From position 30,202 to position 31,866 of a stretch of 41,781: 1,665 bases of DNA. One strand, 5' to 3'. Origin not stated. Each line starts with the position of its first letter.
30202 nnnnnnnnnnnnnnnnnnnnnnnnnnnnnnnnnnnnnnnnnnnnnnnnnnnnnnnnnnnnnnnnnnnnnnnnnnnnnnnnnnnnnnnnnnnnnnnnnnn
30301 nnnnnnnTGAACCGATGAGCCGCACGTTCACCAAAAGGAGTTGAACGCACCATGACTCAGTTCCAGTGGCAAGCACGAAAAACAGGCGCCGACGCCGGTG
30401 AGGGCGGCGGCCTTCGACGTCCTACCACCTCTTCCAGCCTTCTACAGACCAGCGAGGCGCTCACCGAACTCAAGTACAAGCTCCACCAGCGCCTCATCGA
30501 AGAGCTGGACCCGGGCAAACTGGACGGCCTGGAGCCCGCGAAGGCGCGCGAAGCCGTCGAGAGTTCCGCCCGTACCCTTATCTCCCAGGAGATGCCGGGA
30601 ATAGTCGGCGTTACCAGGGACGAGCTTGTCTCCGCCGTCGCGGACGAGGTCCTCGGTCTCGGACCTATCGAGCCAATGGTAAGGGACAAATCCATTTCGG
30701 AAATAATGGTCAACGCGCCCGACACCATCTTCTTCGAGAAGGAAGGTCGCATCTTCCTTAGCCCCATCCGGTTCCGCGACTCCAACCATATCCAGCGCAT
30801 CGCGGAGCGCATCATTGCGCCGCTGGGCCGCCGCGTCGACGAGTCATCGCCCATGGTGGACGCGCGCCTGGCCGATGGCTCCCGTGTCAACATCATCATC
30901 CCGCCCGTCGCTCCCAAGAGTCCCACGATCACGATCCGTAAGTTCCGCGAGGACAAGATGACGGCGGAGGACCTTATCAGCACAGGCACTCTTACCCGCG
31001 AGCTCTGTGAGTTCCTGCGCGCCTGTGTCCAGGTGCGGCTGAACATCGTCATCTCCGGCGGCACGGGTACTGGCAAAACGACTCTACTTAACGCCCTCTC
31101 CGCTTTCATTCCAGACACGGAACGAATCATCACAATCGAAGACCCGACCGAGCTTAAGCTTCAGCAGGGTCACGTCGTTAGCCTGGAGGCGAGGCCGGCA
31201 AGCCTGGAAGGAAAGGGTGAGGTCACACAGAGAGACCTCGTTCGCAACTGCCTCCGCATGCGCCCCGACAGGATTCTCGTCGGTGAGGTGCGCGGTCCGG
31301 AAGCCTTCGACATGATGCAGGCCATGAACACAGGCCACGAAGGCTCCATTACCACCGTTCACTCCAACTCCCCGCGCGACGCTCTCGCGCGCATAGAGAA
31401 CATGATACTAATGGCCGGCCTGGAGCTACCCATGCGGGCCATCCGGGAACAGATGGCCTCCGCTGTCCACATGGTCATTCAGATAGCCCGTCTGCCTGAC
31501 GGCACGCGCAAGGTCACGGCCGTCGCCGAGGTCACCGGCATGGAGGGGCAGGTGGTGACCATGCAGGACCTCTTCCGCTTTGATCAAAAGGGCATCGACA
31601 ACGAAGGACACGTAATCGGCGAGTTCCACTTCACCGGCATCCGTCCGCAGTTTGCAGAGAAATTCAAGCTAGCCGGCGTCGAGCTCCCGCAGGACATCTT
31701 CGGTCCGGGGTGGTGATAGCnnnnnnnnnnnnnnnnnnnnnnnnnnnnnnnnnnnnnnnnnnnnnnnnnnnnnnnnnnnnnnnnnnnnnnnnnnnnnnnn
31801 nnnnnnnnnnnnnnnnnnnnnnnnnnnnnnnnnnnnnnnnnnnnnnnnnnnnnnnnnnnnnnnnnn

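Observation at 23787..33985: Secretin-less Tad/Flp pilus locus interrupted by signalling genes and lacking a prepilin peptidase and intact pseudopilins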

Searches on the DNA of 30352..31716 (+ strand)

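Call 89: search_rna_families(sources=[L006, L008, L011, L012, L013, L015, L016], threshold=gathering)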
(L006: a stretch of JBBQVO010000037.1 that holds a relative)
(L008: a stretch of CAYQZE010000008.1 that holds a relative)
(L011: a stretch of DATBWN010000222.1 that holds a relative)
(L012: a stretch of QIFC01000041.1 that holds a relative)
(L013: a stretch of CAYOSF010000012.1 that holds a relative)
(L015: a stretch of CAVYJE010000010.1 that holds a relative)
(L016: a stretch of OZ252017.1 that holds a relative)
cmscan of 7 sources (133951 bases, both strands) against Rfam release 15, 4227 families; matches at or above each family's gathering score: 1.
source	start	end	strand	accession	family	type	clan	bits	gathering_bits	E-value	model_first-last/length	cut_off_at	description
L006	19707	19780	+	RF00005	tRNA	Gene; tRNA;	CL00001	62.5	29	7.7e-11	1-71/71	no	tRNA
